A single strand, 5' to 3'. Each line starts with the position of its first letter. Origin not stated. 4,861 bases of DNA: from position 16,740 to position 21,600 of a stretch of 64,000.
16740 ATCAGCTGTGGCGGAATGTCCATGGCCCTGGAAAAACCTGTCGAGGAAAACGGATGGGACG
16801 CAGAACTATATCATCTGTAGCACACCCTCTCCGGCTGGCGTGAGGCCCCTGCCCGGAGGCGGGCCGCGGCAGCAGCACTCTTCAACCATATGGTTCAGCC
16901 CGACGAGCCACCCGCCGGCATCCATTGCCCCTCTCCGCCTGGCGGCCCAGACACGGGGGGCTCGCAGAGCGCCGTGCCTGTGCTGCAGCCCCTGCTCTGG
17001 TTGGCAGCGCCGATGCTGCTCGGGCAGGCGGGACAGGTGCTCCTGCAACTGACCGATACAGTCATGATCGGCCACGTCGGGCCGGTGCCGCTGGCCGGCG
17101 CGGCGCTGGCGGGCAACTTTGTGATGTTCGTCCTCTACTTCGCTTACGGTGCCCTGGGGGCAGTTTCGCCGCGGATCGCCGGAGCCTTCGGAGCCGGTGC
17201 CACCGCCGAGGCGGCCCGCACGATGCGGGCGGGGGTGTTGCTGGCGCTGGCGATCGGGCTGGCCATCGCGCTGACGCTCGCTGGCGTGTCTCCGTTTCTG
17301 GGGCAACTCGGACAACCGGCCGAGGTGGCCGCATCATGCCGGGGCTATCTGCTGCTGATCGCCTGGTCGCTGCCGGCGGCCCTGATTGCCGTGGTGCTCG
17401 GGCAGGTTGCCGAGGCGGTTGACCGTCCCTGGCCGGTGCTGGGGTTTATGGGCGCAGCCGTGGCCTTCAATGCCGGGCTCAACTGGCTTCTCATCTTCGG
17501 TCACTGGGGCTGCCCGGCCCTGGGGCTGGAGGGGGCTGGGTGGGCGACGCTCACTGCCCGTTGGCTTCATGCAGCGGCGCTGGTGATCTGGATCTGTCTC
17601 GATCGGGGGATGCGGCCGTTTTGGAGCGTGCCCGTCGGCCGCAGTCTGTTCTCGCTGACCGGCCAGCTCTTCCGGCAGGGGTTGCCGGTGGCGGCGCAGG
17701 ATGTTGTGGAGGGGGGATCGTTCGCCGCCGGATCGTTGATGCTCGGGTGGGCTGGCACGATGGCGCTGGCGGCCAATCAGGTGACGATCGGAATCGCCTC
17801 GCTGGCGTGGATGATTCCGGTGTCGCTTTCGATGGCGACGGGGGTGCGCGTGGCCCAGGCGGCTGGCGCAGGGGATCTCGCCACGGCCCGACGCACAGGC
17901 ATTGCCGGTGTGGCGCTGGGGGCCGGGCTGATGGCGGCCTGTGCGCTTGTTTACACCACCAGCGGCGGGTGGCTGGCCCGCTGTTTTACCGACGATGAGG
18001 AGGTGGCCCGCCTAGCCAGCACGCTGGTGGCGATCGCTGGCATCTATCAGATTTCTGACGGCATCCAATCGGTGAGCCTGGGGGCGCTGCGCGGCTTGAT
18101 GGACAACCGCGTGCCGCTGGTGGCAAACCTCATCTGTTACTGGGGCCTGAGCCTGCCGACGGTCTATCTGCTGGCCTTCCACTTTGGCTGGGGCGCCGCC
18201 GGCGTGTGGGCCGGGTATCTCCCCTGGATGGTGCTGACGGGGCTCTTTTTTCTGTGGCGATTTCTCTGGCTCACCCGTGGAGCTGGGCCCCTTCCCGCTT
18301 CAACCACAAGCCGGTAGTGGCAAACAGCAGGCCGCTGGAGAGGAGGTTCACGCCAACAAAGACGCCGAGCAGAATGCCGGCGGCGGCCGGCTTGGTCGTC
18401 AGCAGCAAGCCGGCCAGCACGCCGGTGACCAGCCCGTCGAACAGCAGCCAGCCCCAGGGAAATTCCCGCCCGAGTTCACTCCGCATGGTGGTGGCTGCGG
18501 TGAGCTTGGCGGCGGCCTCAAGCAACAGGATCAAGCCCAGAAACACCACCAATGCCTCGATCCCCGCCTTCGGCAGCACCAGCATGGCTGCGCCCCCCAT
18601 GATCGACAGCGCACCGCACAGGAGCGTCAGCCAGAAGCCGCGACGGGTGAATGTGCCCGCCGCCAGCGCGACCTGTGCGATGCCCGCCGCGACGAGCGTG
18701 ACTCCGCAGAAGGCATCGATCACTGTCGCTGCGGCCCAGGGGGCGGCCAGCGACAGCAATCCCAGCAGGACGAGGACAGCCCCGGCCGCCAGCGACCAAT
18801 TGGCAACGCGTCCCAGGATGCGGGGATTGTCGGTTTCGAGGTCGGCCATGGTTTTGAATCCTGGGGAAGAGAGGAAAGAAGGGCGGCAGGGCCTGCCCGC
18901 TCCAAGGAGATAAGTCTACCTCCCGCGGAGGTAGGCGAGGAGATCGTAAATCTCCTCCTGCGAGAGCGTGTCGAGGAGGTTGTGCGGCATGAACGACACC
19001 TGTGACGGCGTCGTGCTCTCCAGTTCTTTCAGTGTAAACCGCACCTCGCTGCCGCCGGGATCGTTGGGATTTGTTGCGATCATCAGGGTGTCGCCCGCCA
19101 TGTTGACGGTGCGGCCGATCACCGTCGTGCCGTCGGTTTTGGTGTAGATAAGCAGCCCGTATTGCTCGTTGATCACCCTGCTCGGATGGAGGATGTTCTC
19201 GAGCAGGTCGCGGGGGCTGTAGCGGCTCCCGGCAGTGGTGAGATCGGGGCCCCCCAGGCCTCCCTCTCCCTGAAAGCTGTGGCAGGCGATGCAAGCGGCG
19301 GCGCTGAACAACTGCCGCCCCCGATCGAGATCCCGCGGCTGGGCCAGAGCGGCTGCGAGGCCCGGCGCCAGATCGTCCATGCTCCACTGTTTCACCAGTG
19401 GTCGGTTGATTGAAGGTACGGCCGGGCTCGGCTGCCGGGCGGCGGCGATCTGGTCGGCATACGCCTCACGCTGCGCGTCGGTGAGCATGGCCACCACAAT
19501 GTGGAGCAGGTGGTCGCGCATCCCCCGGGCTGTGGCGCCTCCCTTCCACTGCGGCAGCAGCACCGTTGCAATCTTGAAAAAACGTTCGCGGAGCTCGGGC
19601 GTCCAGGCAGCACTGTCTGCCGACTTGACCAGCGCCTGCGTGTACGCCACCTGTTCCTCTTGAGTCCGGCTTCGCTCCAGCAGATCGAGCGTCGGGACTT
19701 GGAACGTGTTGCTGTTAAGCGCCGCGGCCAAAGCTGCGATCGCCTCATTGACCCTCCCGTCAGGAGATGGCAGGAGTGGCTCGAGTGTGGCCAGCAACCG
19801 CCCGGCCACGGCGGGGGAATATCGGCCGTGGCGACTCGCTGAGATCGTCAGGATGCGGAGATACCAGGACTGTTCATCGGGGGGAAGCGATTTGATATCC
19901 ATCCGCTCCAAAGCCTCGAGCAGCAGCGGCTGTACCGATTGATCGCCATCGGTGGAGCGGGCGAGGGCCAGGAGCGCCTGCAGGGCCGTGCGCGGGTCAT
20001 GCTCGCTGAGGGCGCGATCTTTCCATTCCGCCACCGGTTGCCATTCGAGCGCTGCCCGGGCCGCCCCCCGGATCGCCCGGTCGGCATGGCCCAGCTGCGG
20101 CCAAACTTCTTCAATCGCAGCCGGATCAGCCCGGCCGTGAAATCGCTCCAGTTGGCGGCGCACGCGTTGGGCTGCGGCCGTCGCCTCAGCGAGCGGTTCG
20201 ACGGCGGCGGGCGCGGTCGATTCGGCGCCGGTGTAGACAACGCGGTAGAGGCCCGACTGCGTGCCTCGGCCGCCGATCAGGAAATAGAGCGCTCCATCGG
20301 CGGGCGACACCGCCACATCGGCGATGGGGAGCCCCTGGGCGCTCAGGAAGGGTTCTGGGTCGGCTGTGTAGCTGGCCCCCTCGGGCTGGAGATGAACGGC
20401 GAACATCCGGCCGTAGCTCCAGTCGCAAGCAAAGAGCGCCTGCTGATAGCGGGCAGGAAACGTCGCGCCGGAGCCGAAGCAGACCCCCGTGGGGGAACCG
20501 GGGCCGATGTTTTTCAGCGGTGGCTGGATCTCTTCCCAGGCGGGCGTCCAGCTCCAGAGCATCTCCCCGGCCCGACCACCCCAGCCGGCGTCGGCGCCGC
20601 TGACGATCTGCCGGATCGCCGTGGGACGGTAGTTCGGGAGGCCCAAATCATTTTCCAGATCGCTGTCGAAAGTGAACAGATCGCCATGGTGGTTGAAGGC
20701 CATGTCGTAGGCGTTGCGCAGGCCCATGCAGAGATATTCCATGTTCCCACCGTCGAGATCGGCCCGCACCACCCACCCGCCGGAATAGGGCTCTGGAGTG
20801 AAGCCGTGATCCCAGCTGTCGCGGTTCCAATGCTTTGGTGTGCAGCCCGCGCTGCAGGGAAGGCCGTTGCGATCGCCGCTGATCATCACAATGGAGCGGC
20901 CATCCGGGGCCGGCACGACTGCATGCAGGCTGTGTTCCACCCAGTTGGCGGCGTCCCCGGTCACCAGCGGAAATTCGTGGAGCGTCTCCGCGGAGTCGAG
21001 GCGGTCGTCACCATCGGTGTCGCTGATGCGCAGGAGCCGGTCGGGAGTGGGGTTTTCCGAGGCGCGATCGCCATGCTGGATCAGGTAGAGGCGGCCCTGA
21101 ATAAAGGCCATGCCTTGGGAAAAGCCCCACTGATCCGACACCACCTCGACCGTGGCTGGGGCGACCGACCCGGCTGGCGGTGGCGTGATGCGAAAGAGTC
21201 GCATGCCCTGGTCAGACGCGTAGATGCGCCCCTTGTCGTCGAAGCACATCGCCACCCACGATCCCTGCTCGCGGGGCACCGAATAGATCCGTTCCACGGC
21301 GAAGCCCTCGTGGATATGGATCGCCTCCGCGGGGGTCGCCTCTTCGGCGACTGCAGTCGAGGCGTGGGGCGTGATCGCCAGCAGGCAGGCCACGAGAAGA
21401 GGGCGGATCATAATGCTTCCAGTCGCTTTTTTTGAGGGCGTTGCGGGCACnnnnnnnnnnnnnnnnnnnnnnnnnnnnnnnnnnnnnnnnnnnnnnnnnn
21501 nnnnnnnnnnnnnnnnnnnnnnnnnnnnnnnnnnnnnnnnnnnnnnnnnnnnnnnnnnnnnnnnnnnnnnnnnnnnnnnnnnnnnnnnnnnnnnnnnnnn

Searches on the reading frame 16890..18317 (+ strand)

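Call 13: search_protein_families(library=pfam, proteins=[window:16890-18317:+], max_evalue=0.001)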
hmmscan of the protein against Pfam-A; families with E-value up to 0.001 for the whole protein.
window:16890-18317:+ (475 aa): 1 family
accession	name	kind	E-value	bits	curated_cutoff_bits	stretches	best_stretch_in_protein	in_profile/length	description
PF01554.23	MatE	-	1.1e-50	172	24.9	2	266-427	1-161/161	MatE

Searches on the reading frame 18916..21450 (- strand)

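Call 20: search_protein_families(library=pfam, proteins=[window:18916-21450:-], max_evalue=0.0001)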
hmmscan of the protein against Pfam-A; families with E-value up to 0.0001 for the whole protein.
window:18916-21450:- (844 aa): 2 families
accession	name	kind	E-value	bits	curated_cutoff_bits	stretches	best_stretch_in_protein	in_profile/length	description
PF00034.26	Cytochrom_C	-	1e-09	40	21.3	1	709-756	2-49/90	Cytochrome c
PF13442.11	Cytochrome_CBB3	-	1.3e-05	25.8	27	0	707-755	2-43/68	Cytochrome C oxidase, cbb3-type, subunit III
